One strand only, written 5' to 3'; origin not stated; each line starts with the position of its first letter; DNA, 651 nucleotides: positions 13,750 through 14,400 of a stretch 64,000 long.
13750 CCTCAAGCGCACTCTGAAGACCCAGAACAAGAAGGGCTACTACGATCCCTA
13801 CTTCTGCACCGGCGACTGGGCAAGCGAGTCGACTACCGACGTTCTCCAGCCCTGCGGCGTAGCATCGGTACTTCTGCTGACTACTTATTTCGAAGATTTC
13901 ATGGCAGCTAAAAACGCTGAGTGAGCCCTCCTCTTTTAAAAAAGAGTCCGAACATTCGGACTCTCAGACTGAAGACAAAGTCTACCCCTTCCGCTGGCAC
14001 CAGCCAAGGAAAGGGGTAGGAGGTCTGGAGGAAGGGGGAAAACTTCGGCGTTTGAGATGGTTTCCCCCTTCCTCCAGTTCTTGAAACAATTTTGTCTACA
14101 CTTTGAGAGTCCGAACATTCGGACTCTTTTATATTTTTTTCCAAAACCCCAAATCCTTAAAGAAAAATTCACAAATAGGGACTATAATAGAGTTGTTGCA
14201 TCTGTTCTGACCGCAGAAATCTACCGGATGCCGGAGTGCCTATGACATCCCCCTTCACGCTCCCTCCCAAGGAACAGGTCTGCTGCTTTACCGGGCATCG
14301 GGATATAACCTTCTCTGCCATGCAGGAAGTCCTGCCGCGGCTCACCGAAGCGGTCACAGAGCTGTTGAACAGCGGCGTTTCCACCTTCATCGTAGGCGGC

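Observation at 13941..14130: ~190-bp MITE-like element with ~37-bp terminal inverted repeats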

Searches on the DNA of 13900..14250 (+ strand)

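Call 13: search_rna_families(source=window, start=13900, end=14250, threshold=evalue, max_evalue=10, show_alignments=3)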
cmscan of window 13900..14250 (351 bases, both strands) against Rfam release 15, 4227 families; matches with E-value up to 10: 42.
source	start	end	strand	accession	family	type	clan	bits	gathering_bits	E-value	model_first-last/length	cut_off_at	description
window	14022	14081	+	RF03778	mir-483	Gene; miRNA;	-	26.5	60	0.0071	1-75/75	no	mir-483 microRNA precursor family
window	14093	14191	-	RF00121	MicC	Gene; sRNA;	-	26.3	90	0.066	1-123/123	no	MicC RNA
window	14021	14080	+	RF00771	mir-185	Gene; miRNA;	-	24.9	60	0.016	1-79/79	no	mir-185 microRNA precursor family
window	14021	14080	-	RF03778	mir-483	Gene; miRNA;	-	24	60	0.028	1-75/75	no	mir-483 microRNA precursor family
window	14022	14080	+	RF00891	mir-671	Gene; miRNA;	-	23.3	65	0.1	1-84/84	no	mir-671 microRNA precursor family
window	14018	14084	+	RF03964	mir-H1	Gene; miRNA;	-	22.7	97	0.18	1-85/85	no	mir-H1 microRNA precursor family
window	14015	14088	+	RF03360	mir-3156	Gene; miRNA;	-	22.6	76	0.039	1-77/77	no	mir-3156 microRNA precursor family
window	14019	14083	+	RF04279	mir-H20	Gene; miRNA;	CL00141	22.1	99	0.081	1-82/82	no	mir-H20 microRNA precursor family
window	14011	14096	+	RF04164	MIR1507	Gene; miRNA;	-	22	73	0.011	1-107/107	no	MIR1507 microRNA precursor family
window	14020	14083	+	RF01918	mir-1249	Gene; miRNA;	-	20.6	83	0.069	1-75/75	no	mir-1249 microRNA precursor family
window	13975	14051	-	RF03203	mir-3070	Gene; miRNA;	-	20.5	75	0.047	1-89/89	no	mir-3070 microRNA precursor family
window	14025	14077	-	RF03964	mir-H1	Gene; miRNA;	-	20.3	97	0.63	1-85/85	no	mir-H1 microRNA precursor family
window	13981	14041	+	RF02266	XIST_intron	Gene; lncRNA;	-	19.7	70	0.44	1-68/68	no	XIST 3' intron conserved motif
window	14023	14077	+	RF03620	mir-1233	Gene; miRNA;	-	19.6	87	0.61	1-82/82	no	mir-1233 microRNA precursor family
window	14018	14091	+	RF03744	MIR3704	Gene; miRNA;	-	19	60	0.5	1-108/108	no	MIR3704 microRNA precursor family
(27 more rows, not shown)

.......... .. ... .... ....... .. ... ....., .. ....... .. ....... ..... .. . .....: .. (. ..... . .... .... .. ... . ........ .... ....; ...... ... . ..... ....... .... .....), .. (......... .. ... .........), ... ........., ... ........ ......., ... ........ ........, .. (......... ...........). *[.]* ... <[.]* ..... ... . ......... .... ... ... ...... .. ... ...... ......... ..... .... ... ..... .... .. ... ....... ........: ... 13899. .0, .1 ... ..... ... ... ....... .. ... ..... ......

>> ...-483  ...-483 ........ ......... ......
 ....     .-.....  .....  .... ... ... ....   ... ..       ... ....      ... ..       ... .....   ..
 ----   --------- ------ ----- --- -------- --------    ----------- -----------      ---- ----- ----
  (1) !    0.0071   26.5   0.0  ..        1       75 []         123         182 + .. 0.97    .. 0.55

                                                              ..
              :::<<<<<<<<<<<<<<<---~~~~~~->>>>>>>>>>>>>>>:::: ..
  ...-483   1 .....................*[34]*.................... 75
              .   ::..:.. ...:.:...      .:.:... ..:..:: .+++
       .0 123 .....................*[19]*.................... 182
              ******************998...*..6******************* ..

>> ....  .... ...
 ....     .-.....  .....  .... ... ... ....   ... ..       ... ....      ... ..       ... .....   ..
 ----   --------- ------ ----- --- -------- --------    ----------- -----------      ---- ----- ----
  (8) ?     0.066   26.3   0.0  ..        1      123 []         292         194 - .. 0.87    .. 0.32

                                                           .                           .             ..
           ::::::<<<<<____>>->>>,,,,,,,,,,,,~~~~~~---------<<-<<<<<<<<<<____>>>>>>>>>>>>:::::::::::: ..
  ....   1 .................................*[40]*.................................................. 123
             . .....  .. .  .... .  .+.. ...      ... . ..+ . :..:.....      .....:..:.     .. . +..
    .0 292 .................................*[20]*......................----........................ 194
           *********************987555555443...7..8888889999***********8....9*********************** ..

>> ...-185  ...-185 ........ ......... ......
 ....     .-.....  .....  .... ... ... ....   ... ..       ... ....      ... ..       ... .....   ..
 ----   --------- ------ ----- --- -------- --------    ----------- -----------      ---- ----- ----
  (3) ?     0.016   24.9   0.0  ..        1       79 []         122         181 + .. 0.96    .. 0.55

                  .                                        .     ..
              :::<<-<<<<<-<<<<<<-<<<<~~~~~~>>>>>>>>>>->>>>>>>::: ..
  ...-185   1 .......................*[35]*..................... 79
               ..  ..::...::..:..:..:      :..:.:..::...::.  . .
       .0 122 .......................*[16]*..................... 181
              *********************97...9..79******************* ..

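Call 62: search_dna_similar(query=window:13965-14105:+, collection=plasmids, mode=distant, max_evalue=0.01)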
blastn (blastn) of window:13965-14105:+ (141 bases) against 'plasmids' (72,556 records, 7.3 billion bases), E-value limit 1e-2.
No match.

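Call 63: search_dna_similar(query=window:13965-14105:+, collection=phages, mode=distant, max_evalue=0.01)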
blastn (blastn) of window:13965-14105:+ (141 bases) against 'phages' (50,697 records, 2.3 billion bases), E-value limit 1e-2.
No match.

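Call 65: build_rna_model(alignment_id=A4, structure=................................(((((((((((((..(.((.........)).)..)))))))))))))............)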
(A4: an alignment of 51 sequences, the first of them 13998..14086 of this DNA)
Model R1 built from alignment A4 (51 sequences, 91 columns); structure: as given.
model positions 84; base pairs 16; branch points 0; effective number of sequences 2.97; information 0.676 bits per position. Calibrated on 0.2 Mb of random sequence (short: E-values are rough).
structure used (alignment columns):
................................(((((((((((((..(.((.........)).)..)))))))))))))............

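Call 67: search_with_rna_model(model_id=R1, source=window, filters=off, max_evalue=10)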
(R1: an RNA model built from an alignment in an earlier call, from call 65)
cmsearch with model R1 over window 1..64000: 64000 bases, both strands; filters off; matches with E-value up to 10: 27.
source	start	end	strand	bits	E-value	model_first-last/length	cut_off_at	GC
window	13998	14086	+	89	1.5e-18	1-84/84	no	0.54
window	60631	60718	-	66.8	1.6e-13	1-84/84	no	0.45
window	19084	19163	-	42.7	4.4e-08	1-84/84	no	0.5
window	14016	14101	-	19.2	0.0095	1-84/84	no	0.49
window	43003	43080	-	15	0.086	1-84/84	no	0.41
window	42995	43070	+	13.4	0.19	1-84/84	no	0.37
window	24585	24616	+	10.3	0.98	31-67/84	no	0.47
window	24585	24616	-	10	1.1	31-67/84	no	0.47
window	4222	4277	+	9.7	1.3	1-84/84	no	0.48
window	53882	53918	-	9.2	1.7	26-72/84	no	0.3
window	55435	55524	-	8.7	2.3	1-84/84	no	0.54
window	59075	59166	-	7.8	3.7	1-84/84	no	0.4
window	8398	8492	-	7.6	3.9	1-84/84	no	0.49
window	55010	55086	-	7.4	4.4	1-84/84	no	0.4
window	12917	12936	-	7.4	4.4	40-59/84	no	0.6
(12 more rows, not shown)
